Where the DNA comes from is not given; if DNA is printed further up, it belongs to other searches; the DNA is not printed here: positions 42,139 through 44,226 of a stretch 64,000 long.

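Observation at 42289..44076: NadE-like gene downstream of dnaE appears to be a pseudoenzyme: catalytic Glu/Cys of the CN-hydrolase domain and the SGGxDS PP-loop are substituted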

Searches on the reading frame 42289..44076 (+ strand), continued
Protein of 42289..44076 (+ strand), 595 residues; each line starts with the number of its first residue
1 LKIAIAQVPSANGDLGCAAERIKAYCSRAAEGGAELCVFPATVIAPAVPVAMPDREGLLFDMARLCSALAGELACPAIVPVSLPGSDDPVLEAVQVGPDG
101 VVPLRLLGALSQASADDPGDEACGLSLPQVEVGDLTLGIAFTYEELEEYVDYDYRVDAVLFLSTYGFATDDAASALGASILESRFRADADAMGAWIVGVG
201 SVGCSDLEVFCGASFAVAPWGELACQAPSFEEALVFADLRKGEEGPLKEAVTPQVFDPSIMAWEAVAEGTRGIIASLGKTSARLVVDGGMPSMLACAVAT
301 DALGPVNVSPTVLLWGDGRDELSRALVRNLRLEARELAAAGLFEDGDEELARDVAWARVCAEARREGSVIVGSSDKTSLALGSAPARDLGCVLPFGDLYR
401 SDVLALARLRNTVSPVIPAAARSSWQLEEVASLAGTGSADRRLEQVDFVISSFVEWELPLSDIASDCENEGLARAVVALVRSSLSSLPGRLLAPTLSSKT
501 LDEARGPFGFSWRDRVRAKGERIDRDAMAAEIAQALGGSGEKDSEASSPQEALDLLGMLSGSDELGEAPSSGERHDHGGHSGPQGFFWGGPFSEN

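Call 65: find_homologous_proteins(query=A5, max_evalue=1e-60)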
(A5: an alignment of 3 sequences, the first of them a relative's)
Query A5 (3 sequences) (569 aa, profile of the alignment): 7999 proteins with E <= 1e-60 among 8000 candidates; the best 120 are listed.
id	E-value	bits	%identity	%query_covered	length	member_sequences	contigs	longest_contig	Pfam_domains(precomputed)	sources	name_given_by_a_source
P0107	4.8e-296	1001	100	100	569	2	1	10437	PF00795.28,PF02540.24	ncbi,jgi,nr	ncbi:MAG: NAD+ synthase [Acidimicrobiia bacterium]|nr:NAD+ synthase [Acidimicrobiia bacterium]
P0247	4.0e-288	975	94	100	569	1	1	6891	PF00795.28,PF02540.24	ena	-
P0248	1.1e-285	967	93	100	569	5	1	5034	PF00733.28,PF00795.28,PF02540.24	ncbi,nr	ncbi:MAG: NAD+ synthase [Acidimicrobiia bacterium]|nr:NAD+ synthase [Acidimicrobiia bacterium]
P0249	8.2e-279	944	88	99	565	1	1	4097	PF00733.28,PF00795.28,PF02540.24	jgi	-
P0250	1.3e-278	943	88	99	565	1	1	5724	PF00733.28,PF00795.28,PF02540.24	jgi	-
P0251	2.5e-278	942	87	99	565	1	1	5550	PF00733.28,PF00795.28,PF02540.24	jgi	-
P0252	1.1e-277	940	89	99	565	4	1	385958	PF00795.28,PF02540.24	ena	-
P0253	1.3e-277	940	87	99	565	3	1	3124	PF00795.28,PF02540.24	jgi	-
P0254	2.1e-277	939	89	99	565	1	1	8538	PF00733.28,PF00795.28,PF02540.24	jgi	jgi:NAD+ synthase (glutamine-hydrolysing)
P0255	1.0e-276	937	87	99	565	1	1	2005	PF00795.28,PF02540.24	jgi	jgi:NAD+ synthase (glutamine-hydrolysing)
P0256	3.2e-276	935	88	99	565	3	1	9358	PF00733.28,PF00795.28,PF02540.24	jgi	jgi:NAD+ synthase (glutamine-hydrolysing)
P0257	4.1e-276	935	87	99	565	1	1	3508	PF00795.28,PF02540.24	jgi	jgi:NAD+ synthase (glutamine-hydrolysing)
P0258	1.1e-275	934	87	99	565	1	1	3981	PF00795.28,PF02540.24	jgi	jgi:NAD+ synthase (glutamine-hydrolysing)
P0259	1.3e-275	933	86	100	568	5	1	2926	PF00795.28,PF02540.24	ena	-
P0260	1.6e-275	933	87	99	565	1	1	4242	PF00795.28,PF02540.24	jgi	jgi:NAD+ synthase (glutamine-hydrolysing)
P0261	4.8e-275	932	87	99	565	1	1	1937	PF00795.28,PF02540.24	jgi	jgi:NAD+ synthase (glutamine-hydrolysing)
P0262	5.2e-275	931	88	99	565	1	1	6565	PF00733.28,PF00795.28,PF02540.24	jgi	jgi:NAD+ synthase (glutamine-hydrolysing)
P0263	6.2e-275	931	86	99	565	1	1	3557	PF00795.28,PF02540.24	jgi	jgi:NAD+ synthase (glutamine-hydrolysing)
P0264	9.5e-275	931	85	100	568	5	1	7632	PF00733.28,PF00795.28,PF02540.24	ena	-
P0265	1.7e-274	930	87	99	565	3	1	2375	PF00795.28,PF02540.24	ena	-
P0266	2.1e-274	929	86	99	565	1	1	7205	PF00733.28,PF00795.28,PF02540.24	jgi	-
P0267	5.1e-274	928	87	100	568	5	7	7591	PF00733.28,PF00795.28,PF02540.24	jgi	jgi:NAD+ synthase (glutamine-hydrolysing)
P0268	1.8e-273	926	86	99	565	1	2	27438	PF00795.28,PF02540.24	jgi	jgi:NAD+ synthase (glutamine-hydrolysing)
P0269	2.2e-273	926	87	100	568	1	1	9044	PF00733.28,PF00795.28,PF02540.24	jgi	jgi:NAD+ synthase (glutamine-hydrolysing)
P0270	3.4e-273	925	87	100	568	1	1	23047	PF00795.28,PF02540.24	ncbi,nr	ncbi:MAG TPA: NAD+ synthase, partial [Acidimicrobiales bacterium]|nr:NAD+ synthase [Acidimicrobiales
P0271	8.2e-272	921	86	100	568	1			PF00795.28,PF02540.24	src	-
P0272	1.3e-271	920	84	99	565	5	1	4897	PF00795.28,PF02540.24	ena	-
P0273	3.6e-271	919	83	100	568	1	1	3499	PF00795.28,PF02540.24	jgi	jgi:NAD+ synthase (glutamine-hydrolysing)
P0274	5.9e-271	918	83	99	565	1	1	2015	PF00795.28,PF02540.24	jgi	jgi:NAD+ synthase (glutamine-hydrolysing)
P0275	4.1e-270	915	83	99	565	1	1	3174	PF00795.28,PF02540.24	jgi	jgi:NAD+ synthase (glutamine-hydrolysing)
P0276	6.3e-270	915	82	99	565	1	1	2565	PF00795.28,PF02540.24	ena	-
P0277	7.4e-270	914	82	99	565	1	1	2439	PF00795.28,PF02540.24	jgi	jgi:NAD+ synthase (glutamine-hydrolysing)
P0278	4.2e-269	912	85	100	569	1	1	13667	PF00795.28,PF02540.24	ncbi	-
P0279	4.7e-269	912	81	99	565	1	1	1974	PF00795.28,PF02540.24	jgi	jgi:NAD+ synthase (glutamine-hydrolysing)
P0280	2.7e-268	909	86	98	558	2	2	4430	PF00795.28,PF02540.24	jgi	jgi:NAD+ synthase (glutamine-hydrolysing)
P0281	1.4e-267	907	82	99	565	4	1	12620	PF00795.28,PF02540.24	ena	-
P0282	2.9e-267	906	83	100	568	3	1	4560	PF00795.28,PF02540.24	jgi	jgi:NAD+ synthase (glutamine-hydrolysing)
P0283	1.4e-266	904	82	99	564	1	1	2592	PF00795.28,PF02540.24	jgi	jgi:NAD+ synthase (glutamine-hydrolysing)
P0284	1.6e-263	893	79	100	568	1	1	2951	PF00795.28,PF02540.24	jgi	jgi:NAD+ synthase (glutamine-hydrolysing)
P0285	1.1e-262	891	79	100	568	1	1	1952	PF00795.28,PF02540.24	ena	-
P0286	6.5e-262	888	75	100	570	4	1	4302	PF00733.28,PF00795.28,PF02540.24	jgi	jgi:NAD+ synthase (glutamine-hydrolysing)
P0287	2.0e-260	883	73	100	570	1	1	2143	PF00795.28,PF02540.24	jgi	jgi:NAD+ synthase (glutamine-hydrolysing)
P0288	3.5e-260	883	73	100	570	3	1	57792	PF00795.28,PF02540.24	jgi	jgi:NAD+ synthase (glutamine-hydrolysing)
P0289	2.8e-259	880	75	100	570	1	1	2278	PF00795.28,PF02540.24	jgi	jgi:NAD+ synthase (glutamine-hydrolysing)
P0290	3.3e-259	879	74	100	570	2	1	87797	PF00795.28,PF02540.24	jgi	jgi:NAD+ synthase (glutamine-hydrolysing)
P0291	6.2e-259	878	75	99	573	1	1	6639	PF00733.28,PF00795.28,PF02540.24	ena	-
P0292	6.6e-259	878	73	100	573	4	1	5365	PF00733.28,PF00795.28,PF02540.24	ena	-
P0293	3.9e-258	876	73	100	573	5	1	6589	PF00733.28,PF00795.28,PF02540.24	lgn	-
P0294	1.5e-257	874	75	100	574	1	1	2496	PF00795.28,PF02540.24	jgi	jgi:NAD+ synthase (glutamine-hydrolysing)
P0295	1.5e-257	874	74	100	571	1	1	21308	PF00795.28,PF02540.24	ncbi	ncbi:MAG: NAD+ synthase [Acidimicrobiales bacterium]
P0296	2.2e-257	873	75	100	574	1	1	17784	PF00795.28,PF02540.24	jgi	jgi:NAD+ synthase (glutamine-hydrolysing)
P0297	2.3e-257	873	73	100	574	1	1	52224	PF00795.28,PF02540.24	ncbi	ncbi:MAG: hypothetical protein QOE35_4175 [Actinomycetota bacterium]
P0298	2.5e-257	873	73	100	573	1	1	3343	PF00733.28,PF00795.28,PF02540.24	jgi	jgi:NAD+ synthase (glutamine-hydrolysing)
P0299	2.6e-257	873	75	100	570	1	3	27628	PF00795.28,PF02540.24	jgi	jgi:NAD+ synthase (glutamine-hydrolysing)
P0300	2.9e-257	873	73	99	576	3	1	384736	PF00795.28,PF02540.24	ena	-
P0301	3.5e-257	873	74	100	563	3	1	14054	PF00733.28,PF00795.28,PF02540.24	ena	-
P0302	4.4e-257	872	73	100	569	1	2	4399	PF00795.28,PF02540.24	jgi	jgi:NAD+ synthase (glutamine-hydrolysing)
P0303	5.5e-257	872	73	100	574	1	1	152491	PF00795.28,PF02540.24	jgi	jgi:NAD+ synthase (glutamine-hydrolysing)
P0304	8.5e-257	871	76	100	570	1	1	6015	PF00795.28,PF02540.24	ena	-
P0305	8.9e-257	871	73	100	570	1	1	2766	PF00733.28,PF00795.28,PF02540.24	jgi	jgi:NAD+ synthase (glutamine-hydrolysing)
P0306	9.3e-257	871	74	100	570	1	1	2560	PF00733.28,PF00795.28,PF02540.24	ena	-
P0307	1.5e-256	870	75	100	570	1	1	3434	PF00733.28,PF00795.28,PF02540.24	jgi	jgi:NAD+ synthase (glutamine-hydrolysing)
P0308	1.6e-256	870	72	100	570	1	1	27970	PF00733.28,PF00795.28,PF02540.24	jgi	jgi:NAD+ synthase (glutamine-hydrolysing)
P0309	1.7e-256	870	75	100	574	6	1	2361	PF00795.28,PF02540.24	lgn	-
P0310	2.0e-256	870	73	100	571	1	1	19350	PF00795.28,PF02540.24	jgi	jgi:NAD+ synthase (glutamine-hydrolysing)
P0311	2.1e-256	870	72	100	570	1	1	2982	PF00733.28,PF00795.28,PF02540.24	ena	-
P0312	2.1e-256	870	75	100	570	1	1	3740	PF00795.28,PF02540.24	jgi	jgi:NAD+ synthase (glutamine-hydrolysing)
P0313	2.3e-256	870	76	100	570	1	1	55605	PF00795.28,PF02540.24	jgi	jgi:NAD+ synthase (glutamine-hydrolysing)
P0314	2.9e-256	870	72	99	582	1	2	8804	PF00795.28,PF02540.24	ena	-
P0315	3.1e-256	870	76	100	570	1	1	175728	PF00795.28,PF02540.24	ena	-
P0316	3.1e-256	869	74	100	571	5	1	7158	PF00795.28,PF02540.24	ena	-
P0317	3.9e-256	869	74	100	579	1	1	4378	PF00733.28,PF00795.28,PF02540.24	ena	-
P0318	4.1e-256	869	73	100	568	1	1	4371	PF00795.28,PF02540.24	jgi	jgi:NAD+ synthase (glutamine-hydrolysing)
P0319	4.2e-256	869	74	100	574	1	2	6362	PF00733.28,PF00795.28,PF02540.24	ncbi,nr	ncbi:MAG: NAD+ synthase [Actinomycetota bacterium]|nr:NAD+ synthase [Actinomycetota bacterium]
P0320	4.3e-256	869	74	99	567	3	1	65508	PF00795.28,PF02540.24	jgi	jgi:NAD+ synthase (glutamine-hydrolysing)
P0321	4.8e-256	869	73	100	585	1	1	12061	PF00795.28,PF02540.24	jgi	-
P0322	5.5e-256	869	75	100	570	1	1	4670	PF00795.28,PF02540.24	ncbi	-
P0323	6.1e-256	869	72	100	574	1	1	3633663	PF00795.28,PF02540.24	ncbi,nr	ncbi:MAG: NAD+ synthase [Acidimicrobiales bacterium]|nr:NAD+ synthase [Acidimicrobiales bacterium]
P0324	6.5e-256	868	70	100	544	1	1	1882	PF00795.28,PF02540.24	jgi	jgi:NAD+ synthase (glutamine-hydrolysing)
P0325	6.5e-256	868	73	100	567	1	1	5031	PF00795.28,PF02540.24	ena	-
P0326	7.9e-256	868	72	100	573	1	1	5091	PF00733.28,PF00795.28,PF02540.24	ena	-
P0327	8.0e-256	868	73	100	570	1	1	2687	PF00733.28,PF00795.28,PF02540.24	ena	-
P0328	8.1e-256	868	74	100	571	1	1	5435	PF00733.28,PF00795.28,PF02540.24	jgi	jgi:NAD+ synthase (glutamine-hydrolysing)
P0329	8.7e-256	868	72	100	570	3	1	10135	PF00795.28,PF02540.24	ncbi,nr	ncbi:MAG: NAD+ synthase [Actinomycetota bacterium]|nr:NAD+ synthase [Actinomycetota bacterium]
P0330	1.1e-255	868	74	100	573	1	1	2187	PF00795.28,PF02540.24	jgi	jgi:NAD+ synthase (glutamine-hydrolysing)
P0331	1.2e-255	868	74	100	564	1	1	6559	PF00795.28,PF02540.24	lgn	-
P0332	1.3e-255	867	75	100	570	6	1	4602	PF00795.28,PF02540.24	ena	-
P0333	1.4e-255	867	74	100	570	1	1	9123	PF00795.28,PF02540.24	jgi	-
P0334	1.4e-255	867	74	100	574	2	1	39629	PF00795.28,PF02540.24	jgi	-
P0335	1.5e-255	867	74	100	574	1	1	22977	PF00795.28,PF02540.24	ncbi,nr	ncbi:MAG TPA: NAD+ synthase [Acidimicrobiales bacterium]|nr:NAD+ synthase [Acidimicrobiales bacteriu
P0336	1.5e-255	867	73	100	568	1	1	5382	PF00795.28,PF02540.24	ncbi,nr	ncbi:MAG: NAD+ synthase [Actinobacteria bacterium]|nr:NAD+ synthase [Actinomycetota bacterium]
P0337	1.6e-255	867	73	100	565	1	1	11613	PF00795.28,PF02540.24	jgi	jgi:NAD+ synthase (glutamine-hydrolysing)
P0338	1.6e-255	867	75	100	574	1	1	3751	PF00795.28,PF02540.24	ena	-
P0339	1.8e-255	867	74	100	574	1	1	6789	PF00795.28,PF02540.24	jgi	jgi:NAD+ synthase (glutamine-hydrolysing)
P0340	1.9e-255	867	73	100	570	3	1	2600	PF00733.28,PF00795.28,PF02540.24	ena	-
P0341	1.9e-255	867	74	99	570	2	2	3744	PF00795.28,PF02540.24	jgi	jgi:NAD+ synthase (glutamine-hydrolysing)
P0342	1.9e-255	867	74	100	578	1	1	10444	PF00733.28,PF00795.28,PF02540.24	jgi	jgi:NAD+ synthase (glutamine-hydrolysing)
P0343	2.0e-255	867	74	100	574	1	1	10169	PF00795.28,PF02540.24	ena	-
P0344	2.1e-255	867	75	100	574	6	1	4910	PF00795.28,PF02540.24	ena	-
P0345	2.1e-255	867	74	100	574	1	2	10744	PF00795.28,PF02540.24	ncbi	ncbi:MAG: NAD+ synthase [Acidimicrobiales bacterium]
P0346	2.1e-255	867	72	100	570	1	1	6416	PF00795.28,PF02540.24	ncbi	-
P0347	2.2e-255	867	72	100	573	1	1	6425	PF00733.28,PF00795.28,PF02540.24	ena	-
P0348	2.3e-255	867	73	100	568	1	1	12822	PF00795.28,PF02540.24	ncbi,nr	ncbi:MAG: NAD+ synthase [Actinobacteria bacterium]|nr:NAD+ synthase [Actinomycetota bacterium]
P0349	2.4e-255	867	71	100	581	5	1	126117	PF00795.28,PF02540.24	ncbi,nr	ncbi:MAG: hypothetical protein QOG82_212 [Actinomycetota bacterium]|nr:hypothetical protein [Actinom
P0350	2.6e-255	866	73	100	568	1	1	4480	PF00795.28,PF02540.24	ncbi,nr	ncbi:MAG: NAD+ synthase [Actinobacteria bacterium]|nr:NAD+ synthase [Actinomycetota bacterium]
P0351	2.7e-255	866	72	100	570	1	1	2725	PF00795.28,PF02540.24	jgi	jgi:NAD+ synthase (glutamine-hydrolysing)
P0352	3.0e-255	866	74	99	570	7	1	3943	PF00795.28,PF02540.24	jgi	jgi:NAD+ synthase (glutamine-hydrolysing)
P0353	3.3e-255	866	71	100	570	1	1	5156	PF00795.28,PF02540.24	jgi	-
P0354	3.6e-255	866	74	100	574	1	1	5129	PF00795.28,PF02540.24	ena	-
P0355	3.6e-255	866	72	100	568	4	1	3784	PF00795.28,PF02540.24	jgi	jgi:NAD+ synthase (glutamine-hydrolysing)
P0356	3.6e-255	866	73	100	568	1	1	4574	PF00795.28,PF02540.24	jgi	-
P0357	3.7e-255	866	73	100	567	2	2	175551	PF00795.28,PF02540.24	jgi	jgi:NAD+ synthase (glutamine-hydrolysing)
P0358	3.9e-255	866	74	100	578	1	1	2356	PF00733.28,PF00795.28,PF02540.24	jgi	jgi:NAD+ synthase (glutamine-hydrolysing)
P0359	5.5e-255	865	73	100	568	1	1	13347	PF00795.28,PF02540.24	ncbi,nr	ncbi:MAG: NAD+ synthase [Actinobacteria bacterium]|nr:NAD+ synthase [Actinomycetota bacterium]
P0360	6.0e-255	865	74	100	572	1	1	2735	PF00795.28,PF02540.24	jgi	jgi:NAD+ synthase (glutamine-hydrolysing)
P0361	7.6e-255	865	73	100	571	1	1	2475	PF00733.28,PF00795.28,PF02540.24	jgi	jgi:NAD+ synthase (glutamine-hydrolysing)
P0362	8.0e-255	865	73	100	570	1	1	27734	PF00795.28,PF02540.24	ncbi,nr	ncbi:MAG TPA: NAD+ synthase [Acidimicrobiales bacterium]|nr:NAD+ synthase [Acidimicrobiales bacteriu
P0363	8.3e-255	865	73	100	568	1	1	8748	PF00795.28,PF02540.24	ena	-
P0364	8.4e-255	865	71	100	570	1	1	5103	PF00733.28,PF00795.28,PF02540.24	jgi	jgi:NAD+ synthase (glutamine-hydrolysing)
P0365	1.0e-254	864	73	100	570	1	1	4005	PF00795.28,PF02540.24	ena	-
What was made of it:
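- On Pseudoenzyme (inactive homolog retained by selection): A direct search failed: it returned only Acidimicrobiia (call 65).
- Tried and rejected: A profile of canonical NadE against the 5.8-billion-protein database listed only Acidimicrobiia among its best 120 (call 65), so it was uninformative for Atopobiaceae.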
